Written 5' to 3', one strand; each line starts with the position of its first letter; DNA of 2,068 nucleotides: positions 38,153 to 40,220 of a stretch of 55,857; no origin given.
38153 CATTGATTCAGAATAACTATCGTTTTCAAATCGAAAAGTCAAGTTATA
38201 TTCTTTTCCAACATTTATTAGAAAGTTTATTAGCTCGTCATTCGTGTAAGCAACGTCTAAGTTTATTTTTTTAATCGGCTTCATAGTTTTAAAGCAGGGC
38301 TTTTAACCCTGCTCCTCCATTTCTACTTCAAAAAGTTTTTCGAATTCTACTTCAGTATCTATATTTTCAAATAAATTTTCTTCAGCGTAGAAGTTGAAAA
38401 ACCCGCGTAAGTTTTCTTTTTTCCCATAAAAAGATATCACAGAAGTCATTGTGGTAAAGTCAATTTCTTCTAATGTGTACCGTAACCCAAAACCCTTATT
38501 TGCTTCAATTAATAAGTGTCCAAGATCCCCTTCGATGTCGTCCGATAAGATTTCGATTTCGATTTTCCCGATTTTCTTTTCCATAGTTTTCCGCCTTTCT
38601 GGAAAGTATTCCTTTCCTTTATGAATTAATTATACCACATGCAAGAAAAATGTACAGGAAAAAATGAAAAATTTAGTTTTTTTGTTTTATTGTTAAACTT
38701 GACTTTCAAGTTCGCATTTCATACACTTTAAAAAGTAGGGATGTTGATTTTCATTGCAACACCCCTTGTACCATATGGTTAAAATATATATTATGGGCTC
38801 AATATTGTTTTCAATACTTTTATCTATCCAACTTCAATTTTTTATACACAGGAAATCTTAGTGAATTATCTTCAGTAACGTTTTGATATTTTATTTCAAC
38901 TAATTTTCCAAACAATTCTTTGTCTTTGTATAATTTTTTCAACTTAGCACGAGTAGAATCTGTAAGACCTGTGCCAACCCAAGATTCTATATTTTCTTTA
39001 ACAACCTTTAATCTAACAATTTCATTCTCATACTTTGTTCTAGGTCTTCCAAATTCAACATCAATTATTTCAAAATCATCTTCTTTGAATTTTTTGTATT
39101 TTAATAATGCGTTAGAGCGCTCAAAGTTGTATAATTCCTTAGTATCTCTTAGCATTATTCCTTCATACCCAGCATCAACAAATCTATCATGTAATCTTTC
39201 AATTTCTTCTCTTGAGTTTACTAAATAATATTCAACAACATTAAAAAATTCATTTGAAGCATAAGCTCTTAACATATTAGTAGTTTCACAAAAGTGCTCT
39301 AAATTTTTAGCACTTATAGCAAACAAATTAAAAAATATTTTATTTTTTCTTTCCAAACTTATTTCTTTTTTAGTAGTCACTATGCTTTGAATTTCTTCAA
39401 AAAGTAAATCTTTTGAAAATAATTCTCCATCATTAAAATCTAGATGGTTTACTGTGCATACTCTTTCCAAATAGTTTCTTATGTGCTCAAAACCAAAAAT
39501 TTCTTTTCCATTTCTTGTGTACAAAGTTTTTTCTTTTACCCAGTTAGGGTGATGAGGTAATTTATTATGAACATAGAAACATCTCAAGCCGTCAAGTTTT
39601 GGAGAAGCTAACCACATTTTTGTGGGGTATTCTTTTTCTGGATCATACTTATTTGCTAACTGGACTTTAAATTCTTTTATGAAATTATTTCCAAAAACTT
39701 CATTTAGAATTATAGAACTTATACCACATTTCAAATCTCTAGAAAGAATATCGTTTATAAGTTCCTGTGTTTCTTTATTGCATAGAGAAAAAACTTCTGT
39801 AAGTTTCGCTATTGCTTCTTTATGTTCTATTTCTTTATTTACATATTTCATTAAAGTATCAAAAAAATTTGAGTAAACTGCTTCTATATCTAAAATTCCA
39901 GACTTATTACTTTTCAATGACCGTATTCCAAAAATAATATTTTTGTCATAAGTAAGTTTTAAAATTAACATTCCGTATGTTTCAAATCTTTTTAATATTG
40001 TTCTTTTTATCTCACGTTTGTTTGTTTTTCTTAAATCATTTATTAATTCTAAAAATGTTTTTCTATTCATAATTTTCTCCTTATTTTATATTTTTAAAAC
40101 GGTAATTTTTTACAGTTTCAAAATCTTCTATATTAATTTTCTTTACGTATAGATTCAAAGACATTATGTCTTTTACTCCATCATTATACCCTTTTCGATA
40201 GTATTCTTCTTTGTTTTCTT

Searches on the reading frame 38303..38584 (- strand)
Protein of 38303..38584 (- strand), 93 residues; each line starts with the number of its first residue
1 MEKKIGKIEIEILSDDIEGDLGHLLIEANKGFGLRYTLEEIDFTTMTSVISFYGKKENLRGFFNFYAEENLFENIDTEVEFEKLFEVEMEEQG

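Call 14: search_protein_families(library=phrogs, proteins=[window:38303-38584:-], max_evalue=0.01)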
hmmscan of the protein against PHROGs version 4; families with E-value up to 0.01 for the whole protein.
window:38303-38584:- (93 aa): 0 families

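Call 55: find_homologous_proteins(query=A3, max_evalue=0.001)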
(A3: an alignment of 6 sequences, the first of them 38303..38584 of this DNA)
Query A3 (6 sequences) (93 aa, profile of the alignment): 7 proteins with E <= 0.001 among 298 candidates.
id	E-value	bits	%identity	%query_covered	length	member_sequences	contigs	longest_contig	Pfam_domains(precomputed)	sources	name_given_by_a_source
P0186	5.3e-27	112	35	71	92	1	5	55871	-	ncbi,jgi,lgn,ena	-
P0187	8.9e-27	111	43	20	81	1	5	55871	-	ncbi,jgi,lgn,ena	-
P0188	2.0e-26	110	32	71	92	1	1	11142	-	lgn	-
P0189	4.0e-26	109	24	43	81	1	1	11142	-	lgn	-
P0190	8.8e-22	95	100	100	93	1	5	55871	-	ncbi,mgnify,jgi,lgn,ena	mgnify:CR=1 FL=1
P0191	4.5e-21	93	-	-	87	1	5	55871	-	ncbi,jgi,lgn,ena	-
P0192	2.3e-18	84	33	68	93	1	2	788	-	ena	-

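Call 56: find_encoding_contigs(protein=P0192, flank=10000)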
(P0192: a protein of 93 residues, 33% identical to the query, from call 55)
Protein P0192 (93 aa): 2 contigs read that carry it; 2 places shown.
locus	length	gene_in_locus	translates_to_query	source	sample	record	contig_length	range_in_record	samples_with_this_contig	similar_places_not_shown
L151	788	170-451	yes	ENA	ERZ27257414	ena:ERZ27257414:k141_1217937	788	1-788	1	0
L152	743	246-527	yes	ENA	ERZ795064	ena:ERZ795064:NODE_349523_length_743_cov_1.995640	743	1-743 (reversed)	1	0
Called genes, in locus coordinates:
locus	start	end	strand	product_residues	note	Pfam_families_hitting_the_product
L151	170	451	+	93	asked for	-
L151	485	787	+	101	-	?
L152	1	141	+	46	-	?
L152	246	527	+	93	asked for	-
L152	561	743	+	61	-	?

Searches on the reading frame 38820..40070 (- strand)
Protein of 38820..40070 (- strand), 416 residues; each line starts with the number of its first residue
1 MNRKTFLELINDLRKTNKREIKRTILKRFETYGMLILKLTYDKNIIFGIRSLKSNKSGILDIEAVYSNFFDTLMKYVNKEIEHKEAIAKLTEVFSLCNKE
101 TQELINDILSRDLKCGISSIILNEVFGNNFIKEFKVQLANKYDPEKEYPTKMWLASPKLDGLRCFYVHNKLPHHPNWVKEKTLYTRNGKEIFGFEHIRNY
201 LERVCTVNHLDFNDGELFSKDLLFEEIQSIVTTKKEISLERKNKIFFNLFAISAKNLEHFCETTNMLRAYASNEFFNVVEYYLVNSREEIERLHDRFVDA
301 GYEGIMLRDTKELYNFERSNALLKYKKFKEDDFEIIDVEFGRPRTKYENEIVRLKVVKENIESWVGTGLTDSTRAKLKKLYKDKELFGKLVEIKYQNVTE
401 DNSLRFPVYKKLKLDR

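Call 14: search_protein_families(library=phrogs, proteins=[window:38820-40070:-], max_evalue=0.01)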
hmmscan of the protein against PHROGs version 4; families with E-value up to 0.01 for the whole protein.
window:38820-40070:- (416 aa): 2 families
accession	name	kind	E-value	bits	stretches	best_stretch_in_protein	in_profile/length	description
phrog_114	-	DNA, RNA and nucleotide metabolism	2.1e-77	262.2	1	1-412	86-497/634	ATP-dependent DNA ligase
phrog_30362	-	DNA, RNA and nucleotide metabolism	0.0087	17.1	0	296-411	10-132/144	DNA ligase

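Call 17: find_related_loci(query=window:38820-40070:-, collection=viral_contigs, flank=6000)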
Query window:38820-40070:- (416 aa) in viral_contigs; peptide patterns used: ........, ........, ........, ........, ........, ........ (x = any residue, [..] = any of these).
24 stretches matched a pattern, but none encodes a relative of the query by tblastn (E <= 1e-3).

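Call 19: find_homologous_proteins(query=window:38820-40070:-, max_evalue=1e-20)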
Query window:38820-40070:- (416 aa): 80 proteins with E <= 1e-20 among 4987 candidates.
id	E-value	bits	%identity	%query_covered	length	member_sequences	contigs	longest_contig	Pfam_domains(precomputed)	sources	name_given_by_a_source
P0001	8.2e-272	919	100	100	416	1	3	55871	PF14743.13,PF01068.27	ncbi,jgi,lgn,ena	-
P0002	1.3e-237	806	87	100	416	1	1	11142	PF14743.13,PF01068.27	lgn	-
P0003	4.4e-89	317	47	88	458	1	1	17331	PF14743.13,PF01068.27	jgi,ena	-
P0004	1.8e-72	263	42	91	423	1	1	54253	PF01068.27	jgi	jgi:ATP-dependent DNA ligase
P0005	9.7e-72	260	40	98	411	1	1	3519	PF14743.13,PF01068.27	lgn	-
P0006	1.1e-70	257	40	99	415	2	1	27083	PF14743.13,PF01068.27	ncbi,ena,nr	ncbi:MAG TPA: hypothetical protein PLY35_08940 [Thermotogota bacterium]|nr:hypothetical protein [The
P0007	3.2e-67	245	39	99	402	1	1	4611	PF14743.13,PF01068.27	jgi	jgi:DNA ligase 1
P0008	2.2e-65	239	39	94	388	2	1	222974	PF14743.13,PF01068.27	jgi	jgi:DNA ligase-1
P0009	4.0e-64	235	39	98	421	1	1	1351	PF14743.13,PF01068.27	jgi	-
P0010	1.9e-62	230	36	99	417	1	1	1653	PF14743.13,PF01068.27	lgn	-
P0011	1.9e-62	230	37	99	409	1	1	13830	PF14743.13,PF01068.27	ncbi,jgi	jgi:DNA ligase-1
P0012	2.8e-62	229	37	99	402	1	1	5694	PF14743.13,PF01068.27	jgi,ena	-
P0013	5.3e-62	228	37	99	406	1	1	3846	PF14743.13,PF01068.27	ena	-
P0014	1.2e-61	227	38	99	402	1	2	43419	PF14743.13,PF01068.27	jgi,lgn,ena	jgi:DNA ligase-1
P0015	8.8e-61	224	37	100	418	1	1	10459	PF14743.13,PF01068.27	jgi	jgi:ATP-dependent DNA ligase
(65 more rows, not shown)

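Call 20: find_encoding_contigs(protein=P0002, flank=10000)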
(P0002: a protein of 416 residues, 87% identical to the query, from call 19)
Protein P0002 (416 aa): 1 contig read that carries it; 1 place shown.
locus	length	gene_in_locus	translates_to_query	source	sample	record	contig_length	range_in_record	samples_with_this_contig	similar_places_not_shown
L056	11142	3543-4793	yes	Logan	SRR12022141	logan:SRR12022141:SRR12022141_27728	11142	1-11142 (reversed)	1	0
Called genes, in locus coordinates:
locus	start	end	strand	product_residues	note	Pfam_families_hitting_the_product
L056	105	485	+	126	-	-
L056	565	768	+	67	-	-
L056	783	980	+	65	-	-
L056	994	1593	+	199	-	-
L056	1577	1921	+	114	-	PF17032:Zn_ribbon_15 (faint), PF18912:DZR_2 (faint), PF13240:Zn_Ribbon_1 (faint), PF12773:DZR (weak)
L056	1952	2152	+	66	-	-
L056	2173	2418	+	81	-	-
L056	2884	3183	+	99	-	-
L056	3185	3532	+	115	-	-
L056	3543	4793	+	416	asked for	PF01068:DNA_ligase_A_M, PF14743:DNA_ligase_OB_2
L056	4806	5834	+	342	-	PF18723:HMUDK_hel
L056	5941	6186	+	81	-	-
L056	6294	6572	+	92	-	-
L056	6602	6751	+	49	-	-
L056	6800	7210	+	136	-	-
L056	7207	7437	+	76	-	-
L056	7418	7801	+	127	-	-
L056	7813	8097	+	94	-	-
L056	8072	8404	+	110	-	-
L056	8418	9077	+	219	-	-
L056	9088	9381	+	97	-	-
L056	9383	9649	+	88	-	-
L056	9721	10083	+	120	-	-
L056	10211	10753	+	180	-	-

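Call 21: find_encoding_contigs(protein=P0001, flank=10000)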
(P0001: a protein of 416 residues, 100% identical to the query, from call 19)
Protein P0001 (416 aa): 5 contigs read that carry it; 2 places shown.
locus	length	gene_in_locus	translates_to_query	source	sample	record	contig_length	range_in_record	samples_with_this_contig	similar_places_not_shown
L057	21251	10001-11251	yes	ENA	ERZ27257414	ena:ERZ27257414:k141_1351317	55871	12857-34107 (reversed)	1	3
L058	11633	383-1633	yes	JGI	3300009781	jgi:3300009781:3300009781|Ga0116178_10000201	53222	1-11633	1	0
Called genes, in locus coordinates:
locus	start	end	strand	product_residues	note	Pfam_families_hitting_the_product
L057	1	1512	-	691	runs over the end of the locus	PF04860:Phage_portal, PF04233:Phage_Mu_F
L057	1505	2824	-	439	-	PF00535:Glycos_transf_2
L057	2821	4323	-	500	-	PF05876:GpA_ATPase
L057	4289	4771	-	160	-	PF03592:Terminase_2 (faint)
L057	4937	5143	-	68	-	-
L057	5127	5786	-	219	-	PF02511:Thy1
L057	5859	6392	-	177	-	-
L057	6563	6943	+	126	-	-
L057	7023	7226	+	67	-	-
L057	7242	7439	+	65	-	-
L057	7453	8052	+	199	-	-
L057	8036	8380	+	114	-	PF17032:Zn_ribbon_15 (faint), PF18912:DZR_2 (faint), PF13240:Zn_Ribbon_1 (faint), PF12773:DZR (weak)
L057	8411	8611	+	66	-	-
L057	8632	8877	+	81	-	-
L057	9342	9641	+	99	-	-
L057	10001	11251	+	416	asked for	PF01068:DNA_ligase_A_M, PF14743:DNA_ligase_OB_2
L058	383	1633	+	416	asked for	PF01068:DNA_ligase_A_M, PF14743:DNA_ligase_OB_2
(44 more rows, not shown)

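Call 22: find_encoding_contigs(protein=P0003, flank=10000)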
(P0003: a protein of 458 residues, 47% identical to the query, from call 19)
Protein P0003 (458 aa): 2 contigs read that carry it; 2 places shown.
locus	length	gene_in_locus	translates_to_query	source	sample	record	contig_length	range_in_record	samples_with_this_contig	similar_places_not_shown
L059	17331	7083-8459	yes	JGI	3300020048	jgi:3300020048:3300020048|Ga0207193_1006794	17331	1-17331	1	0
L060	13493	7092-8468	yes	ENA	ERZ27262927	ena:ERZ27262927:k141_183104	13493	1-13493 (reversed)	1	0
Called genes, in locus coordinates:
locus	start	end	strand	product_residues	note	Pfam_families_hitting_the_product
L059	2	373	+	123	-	?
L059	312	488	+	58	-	-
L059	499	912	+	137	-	-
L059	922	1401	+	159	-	-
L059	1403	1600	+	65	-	-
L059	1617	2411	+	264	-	PF04973:NMN_transporter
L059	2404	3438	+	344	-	PF13521:AAA_28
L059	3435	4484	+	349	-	PF09511:RNA_lig_T4_1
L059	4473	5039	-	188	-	PF00149:Metallophos (weak)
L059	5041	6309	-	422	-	PF12323:HTH_OrfB_IS605, PF01385:OrfB_IS605, PF07282:Cas12f1-like_TNB, PF26092:T4_Y16D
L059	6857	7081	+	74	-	-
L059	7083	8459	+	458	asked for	PF01068:DNA_ligase_A_M, PF14743:DNA_ligase_OB_2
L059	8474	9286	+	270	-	PF13384:HTH_23 (faint), PF14493:HTH_40 (faint), PF08281:Sigma70_r4_2 (weak)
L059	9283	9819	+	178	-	-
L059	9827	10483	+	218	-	PF12796:Ank_2 (faint)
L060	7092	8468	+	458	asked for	PF01068:DNA_ligase_A_M, PF14743:DNA_ligase_OB_2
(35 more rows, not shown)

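Call 23: find_encoding_contigs(protein=P0004, flank=10000)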
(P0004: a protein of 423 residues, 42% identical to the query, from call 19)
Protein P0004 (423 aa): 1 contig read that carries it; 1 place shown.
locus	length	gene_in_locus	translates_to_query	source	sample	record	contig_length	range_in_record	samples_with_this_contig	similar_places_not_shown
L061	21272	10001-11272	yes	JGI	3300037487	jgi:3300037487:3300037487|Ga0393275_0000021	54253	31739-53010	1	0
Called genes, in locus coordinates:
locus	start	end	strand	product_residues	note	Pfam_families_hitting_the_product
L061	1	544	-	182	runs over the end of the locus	-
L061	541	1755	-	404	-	-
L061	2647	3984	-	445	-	-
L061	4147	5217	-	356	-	PF25216:Volactin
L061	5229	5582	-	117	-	-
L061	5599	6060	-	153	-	-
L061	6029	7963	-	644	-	PF13597:NRDD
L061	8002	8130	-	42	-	-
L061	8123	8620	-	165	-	PF13353:Fer4_12, PF04055:Radical_SAM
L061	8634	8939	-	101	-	PF13298:LigD_N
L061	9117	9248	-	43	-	-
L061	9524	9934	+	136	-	-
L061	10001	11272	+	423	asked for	PF01068:DNA_ligase_A_M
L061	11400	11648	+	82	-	-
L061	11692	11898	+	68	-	-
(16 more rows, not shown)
